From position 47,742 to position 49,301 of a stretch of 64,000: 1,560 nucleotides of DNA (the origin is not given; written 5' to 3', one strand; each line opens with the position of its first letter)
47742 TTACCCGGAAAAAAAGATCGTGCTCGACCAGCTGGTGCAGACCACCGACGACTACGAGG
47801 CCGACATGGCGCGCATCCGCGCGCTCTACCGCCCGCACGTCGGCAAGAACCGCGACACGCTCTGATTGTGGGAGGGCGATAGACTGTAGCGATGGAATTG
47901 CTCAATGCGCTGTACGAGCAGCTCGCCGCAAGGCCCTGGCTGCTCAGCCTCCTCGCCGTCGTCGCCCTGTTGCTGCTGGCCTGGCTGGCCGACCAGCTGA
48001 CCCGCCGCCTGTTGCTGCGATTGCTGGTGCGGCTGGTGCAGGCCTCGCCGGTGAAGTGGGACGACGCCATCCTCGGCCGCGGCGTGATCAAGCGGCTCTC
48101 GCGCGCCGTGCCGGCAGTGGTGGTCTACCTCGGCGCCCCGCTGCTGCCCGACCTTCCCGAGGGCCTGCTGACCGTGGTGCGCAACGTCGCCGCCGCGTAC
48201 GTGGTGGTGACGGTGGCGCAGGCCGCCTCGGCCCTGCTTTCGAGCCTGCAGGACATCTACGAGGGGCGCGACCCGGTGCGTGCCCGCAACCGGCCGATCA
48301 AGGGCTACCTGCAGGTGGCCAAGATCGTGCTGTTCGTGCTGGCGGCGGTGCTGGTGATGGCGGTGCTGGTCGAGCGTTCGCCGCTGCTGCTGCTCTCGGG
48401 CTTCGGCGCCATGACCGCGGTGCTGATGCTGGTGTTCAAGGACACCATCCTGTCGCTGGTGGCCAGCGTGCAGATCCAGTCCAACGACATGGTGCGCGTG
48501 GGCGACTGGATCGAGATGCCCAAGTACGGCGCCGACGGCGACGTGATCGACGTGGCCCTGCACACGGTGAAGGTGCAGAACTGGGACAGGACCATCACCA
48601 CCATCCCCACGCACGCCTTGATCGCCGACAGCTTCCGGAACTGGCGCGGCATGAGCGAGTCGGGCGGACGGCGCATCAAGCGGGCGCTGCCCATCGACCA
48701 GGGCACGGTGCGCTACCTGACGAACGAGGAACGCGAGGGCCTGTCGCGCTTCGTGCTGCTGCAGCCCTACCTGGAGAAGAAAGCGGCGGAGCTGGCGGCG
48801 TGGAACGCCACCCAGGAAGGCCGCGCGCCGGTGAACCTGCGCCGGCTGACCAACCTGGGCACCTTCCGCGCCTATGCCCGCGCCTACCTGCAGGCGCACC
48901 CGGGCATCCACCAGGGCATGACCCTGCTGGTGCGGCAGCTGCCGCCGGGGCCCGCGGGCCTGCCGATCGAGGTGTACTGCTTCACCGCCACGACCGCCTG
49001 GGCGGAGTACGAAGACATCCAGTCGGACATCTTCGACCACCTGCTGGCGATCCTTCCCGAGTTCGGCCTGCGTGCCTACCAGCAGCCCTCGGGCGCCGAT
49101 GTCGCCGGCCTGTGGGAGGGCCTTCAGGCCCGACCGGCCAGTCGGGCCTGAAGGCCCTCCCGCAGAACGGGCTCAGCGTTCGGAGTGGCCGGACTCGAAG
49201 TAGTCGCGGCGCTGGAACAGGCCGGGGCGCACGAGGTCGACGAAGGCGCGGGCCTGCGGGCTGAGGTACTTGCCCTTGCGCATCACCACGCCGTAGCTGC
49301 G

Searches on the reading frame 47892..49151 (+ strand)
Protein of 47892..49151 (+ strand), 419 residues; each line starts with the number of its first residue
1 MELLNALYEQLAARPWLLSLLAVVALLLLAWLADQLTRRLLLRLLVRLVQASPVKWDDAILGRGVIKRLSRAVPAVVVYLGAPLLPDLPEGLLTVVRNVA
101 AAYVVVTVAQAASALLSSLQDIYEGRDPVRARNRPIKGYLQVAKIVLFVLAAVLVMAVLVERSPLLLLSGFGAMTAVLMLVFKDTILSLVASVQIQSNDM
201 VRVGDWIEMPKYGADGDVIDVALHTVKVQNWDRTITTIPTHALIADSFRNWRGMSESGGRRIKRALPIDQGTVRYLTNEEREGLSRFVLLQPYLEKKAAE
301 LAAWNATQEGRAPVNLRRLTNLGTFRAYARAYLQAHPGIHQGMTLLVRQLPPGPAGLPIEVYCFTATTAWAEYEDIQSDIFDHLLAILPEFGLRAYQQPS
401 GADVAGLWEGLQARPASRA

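Call 14: search_protein_families(library=ncbifam, proteins=[window:47892-49151:+], max_evalue=0.00001)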
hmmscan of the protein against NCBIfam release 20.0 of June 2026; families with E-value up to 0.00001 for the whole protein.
window:47892-49151:+ (419 aa): 0 families

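Call 89: search_protein_families(library=pfam, proteins=[window:47892-49151:+], max_evalue=0.001)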
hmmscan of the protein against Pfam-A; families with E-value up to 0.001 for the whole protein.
window:47892-49151:+ (419 aa): 2 families
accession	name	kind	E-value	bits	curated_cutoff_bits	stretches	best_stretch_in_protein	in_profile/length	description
PF00924.24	MS_channel_2nd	-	9.8e-15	54.9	20.2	1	184-252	1-67/68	Mechanosensitive ion channel, beta-domain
PF21082.3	MS_channel_3rd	-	1.6e-05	25.7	21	1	333-393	27-86/88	Mechanosensitive ion channel MscS, C-terminal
